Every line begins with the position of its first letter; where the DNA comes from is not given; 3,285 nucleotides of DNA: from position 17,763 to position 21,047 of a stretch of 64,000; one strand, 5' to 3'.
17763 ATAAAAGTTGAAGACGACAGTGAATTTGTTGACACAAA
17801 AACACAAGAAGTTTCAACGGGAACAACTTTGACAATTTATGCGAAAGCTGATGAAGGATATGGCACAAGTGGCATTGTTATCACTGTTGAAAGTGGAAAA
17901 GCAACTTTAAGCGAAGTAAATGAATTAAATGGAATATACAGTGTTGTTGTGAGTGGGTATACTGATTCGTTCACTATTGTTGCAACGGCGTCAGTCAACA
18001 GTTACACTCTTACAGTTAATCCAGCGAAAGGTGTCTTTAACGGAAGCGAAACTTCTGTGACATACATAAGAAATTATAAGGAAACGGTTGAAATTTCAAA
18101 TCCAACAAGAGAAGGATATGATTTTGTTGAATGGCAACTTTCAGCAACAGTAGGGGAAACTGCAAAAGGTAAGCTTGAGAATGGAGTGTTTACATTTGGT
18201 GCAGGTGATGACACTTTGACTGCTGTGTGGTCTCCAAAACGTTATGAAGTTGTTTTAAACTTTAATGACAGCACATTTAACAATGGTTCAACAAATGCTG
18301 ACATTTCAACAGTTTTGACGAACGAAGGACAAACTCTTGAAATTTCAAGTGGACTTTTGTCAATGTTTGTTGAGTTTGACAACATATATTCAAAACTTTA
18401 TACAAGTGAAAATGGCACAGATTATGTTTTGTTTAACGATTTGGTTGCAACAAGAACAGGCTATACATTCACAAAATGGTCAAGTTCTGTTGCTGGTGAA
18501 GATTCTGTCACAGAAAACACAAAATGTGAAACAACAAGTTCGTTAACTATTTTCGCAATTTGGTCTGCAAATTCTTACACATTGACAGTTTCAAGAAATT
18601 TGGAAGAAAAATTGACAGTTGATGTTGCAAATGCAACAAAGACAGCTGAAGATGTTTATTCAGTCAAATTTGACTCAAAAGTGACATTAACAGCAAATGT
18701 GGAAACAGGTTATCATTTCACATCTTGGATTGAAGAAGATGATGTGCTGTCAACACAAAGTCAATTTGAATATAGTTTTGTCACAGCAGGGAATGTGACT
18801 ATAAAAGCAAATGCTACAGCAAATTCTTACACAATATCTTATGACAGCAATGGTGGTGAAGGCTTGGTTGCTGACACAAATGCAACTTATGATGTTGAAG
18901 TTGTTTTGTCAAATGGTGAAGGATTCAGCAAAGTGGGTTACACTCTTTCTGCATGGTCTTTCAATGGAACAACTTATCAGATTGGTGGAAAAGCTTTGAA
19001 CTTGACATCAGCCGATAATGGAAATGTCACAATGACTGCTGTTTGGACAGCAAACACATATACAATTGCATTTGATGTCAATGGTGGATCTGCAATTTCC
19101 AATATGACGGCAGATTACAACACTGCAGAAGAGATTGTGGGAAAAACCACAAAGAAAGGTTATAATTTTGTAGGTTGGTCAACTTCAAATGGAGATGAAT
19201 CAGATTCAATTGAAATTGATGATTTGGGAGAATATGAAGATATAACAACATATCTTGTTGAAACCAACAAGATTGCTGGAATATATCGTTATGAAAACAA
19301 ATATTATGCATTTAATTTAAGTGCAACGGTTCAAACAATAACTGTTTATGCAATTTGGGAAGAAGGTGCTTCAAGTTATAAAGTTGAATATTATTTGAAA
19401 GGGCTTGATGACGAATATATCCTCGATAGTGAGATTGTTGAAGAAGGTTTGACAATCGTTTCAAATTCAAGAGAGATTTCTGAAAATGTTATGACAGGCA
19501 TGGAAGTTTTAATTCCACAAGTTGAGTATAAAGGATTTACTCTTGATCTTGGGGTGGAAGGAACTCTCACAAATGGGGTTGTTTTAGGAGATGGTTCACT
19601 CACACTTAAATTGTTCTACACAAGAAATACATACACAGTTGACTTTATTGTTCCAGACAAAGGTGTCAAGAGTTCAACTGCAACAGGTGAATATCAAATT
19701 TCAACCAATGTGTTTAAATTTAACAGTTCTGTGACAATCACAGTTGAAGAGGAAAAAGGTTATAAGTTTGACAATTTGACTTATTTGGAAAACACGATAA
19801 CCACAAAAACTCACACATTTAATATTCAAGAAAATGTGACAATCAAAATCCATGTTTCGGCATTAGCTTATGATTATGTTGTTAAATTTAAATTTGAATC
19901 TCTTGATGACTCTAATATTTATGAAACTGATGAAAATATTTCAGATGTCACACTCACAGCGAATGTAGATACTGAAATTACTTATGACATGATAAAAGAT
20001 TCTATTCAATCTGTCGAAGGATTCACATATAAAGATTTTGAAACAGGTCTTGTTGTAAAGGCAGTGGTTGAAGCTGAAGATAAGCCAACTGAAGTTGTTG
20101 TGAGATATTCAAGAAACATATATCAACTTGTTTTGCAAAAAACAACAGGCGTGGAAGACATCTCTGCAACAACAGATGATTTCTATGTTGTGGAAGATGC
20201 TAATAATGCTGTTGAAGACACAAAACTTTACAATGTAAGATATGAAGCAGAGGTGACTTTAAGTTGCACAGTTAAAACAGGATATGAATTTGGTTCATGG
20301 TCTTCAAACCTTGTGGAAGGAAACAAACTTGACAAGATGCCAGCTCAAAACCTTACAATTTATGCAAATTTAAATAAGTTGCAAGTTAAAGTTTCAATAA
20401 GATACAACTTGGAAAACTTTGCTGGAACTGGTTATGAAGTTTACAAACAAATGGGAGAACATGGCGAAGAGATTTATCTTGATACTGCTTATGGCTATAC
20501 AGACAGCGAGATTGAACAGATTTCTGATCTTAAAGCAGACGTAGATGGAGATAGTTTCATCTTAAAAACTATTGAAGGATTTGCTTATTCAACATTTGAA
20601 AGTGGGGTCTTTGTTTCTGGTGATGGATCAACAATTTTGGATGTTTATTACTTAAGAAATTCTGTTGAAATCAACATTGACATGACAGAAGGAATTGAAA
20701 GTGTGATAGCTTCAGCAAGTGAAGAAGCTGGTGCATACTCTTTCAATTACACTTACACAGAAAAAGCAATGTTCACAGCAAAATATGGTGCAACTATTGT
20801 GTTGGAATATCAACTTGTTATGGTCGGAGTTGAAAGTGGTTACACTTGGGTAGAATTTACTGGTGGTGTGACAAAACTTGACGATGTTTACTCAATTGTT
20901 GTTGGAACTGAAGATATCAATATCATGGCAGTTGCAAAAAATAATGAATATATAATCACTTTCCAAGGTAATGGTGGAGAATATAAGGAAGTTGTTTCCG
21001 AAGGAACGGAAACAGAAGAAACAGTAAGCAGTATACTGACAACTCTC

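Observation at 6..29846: One uninterrupted ORF of at least 9,946 codons (29.8 kb), open at the window edge: a giant modular surface protein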

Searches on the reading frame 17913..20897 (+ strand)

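Call 5: search_protein_families(library=pfam, proteins=[window:17913-20897:+], max_evalue=0.01)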
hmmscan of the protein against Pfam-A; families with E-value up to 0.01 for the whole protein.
window:17913-20897:+ (995 aa): 3 families
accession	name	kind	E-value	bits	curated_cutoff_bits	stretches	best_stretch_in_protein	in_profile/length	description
PF09479.16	Flg_new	-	1.4e-26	92.8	27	5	383-447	1-63/65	Listeria-Bacteroides repeat domain (List_Bact_rpt)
PF18998.6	Flg_new_2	-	7.8e-17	61.5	23.6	1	251-300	19-68/73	Divergent InlB B-repeat domain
PF16820.11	PKD_3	-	0.00084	19.6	26.3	1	245-298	9-63/68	PKD-like domain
